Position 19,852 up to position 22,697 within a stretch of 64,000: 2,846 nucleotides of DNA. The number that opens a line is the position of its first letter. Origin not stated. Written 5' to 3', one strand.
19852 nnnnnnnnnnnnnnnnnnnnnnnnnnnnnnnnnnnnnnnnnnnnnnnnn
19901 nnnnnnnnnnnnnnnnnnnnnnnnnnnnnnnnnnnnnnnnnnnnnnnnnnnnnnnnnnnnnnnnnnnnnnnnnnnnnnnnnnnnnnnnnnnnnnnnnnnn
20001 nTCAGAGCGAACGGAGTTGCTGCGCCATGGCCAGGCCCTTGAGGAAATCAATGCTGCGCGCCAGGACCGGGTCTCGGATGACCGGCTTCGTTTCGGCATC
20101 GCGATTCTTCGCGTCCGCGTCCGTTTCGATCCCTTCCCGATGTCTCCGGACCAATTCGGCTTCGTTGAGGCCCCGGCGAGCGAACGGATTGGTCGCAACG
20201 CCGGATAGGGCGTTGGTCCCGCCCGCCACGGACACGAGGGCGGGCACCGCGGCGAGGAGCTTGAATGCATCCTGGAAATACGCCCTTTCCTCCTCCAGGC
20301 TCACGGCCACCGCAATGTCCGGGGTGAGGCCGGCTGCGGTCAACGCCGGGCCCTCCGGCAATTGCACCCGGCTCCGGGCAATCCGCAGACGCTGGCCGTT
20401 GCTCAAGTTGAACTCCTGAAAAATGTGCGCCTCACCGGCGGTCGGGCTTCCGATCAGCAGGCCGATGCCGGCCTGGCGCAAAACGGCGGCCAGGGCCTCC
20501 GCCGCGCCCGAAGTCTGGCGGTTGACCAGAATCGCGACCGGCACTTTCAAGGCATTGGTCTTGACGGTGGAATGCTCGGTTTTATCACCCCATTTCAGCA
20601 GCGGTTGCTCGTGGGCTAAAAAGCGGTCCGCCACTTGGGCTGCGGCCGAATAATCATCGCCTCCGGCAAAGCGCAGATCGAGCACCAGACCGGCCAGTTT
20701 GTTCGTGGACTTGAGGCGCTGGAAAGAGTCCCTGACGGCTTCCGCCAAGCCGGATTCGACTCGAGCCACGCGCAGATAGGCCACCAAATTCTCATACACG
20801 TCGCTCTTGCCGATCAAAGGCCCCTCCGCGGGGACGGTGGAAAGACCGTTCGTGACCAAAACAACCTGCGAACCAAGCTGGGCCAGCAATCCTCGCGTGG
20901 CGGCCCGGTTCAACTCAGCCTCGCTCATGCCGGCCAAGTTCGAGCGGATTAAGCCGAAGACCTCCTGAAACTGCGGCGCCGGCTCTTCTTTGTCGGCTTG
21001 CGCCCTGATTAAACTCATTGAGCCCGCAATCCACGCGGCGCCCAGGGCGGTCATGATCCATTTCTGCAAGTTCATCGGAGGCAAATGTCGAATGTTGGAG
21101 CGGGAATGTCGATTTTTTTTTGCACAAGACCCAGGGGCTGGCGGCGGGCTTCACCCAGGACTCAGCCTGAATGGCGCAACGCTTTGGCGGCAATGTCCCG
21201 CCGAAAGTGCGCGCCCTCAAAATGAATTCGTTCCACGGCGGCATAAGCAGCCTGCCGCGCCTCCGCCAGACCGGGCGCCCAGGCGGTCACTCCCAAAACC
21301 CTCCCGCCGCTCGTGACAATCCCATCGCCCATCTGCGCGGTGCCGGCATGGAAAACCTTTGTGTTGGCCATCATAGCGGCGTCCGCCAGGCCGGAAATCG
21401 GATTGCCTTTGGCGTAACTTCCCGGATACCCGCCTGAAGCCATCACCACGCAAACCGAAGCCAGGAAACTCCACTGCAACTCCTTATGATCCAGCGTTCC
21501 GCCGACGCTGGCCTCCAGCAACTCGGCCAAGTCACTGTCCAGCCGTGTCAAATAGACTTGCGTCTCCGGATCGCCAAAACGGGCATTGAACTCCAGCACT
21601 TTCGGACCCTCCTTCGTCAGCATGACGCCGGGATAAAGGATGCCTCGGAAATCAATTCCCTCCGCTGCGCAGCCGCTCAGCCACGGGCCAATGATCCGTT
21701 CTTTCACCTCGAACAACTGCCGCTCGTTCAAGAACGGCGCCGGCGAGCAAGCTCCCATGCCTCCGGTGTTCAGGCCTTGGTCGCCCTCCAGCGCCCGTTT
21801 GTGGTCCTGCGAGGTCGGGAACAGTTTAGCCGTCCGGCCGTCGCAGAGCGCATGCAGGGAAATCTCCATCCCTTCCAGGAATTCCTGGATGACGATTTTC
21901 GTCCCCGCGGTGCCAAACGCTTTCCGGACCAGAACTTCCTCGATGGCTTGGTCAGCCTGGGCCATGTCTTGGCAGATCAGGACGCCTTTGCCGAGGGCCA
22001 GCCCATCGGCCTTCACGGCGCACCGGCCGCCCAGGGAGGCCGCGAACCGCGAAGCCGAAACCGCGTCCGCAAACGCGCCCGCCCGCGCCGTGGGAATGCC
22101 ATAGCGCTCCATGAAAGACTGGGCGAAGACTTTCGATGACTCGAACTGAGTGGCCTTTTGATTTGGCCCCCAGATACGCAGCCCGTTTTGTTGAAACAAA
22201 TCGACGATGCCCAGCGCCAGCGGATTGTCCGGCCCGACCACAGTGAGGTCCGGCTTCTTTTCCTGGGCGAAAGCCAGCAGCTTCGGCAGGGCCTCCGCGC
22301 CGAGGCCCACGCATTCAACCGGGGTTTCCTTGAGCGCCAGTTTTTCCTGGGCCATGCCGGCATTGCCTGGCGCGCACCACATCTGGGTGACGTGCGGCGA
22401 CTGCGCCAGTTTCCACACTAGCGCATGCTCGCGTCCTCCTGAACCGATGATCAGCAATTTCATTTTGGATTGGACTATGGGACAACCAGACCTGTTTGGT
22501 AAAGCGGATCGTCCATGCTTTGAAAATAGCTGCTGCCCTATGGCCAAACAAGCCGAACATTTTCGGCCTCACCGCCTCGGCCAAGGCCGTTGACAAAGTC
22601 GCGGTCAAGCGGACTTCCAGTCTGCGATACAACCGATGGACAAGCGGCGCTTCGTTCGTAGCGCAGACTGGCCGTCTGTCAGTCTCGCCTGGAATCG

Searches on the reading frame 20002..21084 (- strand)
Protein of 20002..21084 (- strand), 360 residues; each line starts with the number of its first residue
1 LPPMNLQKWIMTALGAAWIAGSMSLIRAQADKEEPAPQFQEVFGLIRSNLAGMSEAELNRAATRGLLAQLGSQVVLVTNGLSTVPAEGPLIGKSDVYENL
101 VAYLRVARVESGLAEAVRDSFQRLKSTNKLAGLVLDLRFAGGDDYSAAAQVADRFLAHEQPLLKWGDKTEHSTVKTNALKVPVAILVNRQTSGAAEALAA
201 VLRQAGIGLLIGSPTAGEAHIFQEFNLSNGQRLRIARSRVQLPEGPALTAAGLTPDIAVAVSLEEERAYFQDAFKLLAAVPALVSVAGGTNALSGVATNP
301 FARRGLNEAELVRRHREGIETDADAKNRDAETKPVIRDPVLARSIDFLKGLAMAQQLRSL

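Call 63: search_protein_families(library=pfam, proteins=[window:20002-21084:-], max_evalue=0.0001)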
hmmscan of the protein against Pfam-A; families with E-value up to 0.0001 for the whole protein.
window:20002-21084:- (360 aa): 1 family
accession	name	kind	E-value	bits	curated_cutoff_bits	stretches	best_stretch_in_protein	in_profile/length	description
PF03572.23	Peptidase_S41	-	5.1e-25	88.4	24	1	101-259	2-165/165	Peptidase family S41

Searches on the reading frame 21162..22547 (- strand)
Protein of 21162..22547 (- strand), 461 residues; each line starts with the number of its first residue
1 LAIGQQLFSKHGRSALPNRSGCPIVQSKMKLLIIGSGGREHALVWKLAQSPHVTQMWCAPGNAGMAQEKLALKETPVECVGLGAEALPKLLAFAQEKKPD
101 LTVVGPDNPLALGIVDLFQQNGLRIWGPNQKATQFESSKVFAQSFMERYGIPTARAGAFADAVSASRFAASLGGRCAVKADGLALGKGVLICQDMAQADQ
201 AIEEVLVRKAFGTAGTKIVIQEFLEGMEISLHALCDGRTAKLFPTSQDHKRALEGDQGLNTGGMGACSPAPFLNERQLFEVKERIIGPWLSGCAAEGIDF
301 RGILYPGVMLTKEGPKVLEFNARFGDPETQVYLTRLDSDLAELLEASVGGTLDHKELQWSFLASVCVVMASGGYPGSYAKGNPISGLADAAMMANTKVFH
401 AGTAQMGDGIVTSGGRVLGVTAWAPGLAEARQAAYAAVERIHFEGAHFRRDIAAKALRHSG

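Call 24: search_protein_families(library=pfam, proteins=[window:21162-22547:-], max_evalue=0.00001)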
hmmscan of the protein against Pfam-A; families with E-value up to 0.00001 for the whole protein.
window:21162-22547:- (461 aa): 4 families
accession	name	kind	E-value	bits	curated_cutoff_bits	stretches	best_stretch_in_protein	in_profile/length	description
PF01071.24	GARS_A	-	1.4e-69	234.3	27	1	137-329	1-194/194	Phosphoribosylglycinamide synthetase, ATP-grasp (A) domain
PF02844.21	GARS_N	-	8e-34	116.8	29.5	1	29-136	1-100/100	Phosphoribosylglycinamide synthetase, N domain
PF02843.22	GARS_C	-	1.7e-33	115.2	34.8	1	364-455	1-92/92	Phosphoribosylglycinamide synthetase, C domain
PF02655.19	ATP-grasp_3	-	7e-06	26.7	23.2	0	186-325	44-158/160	ATP-grasp domain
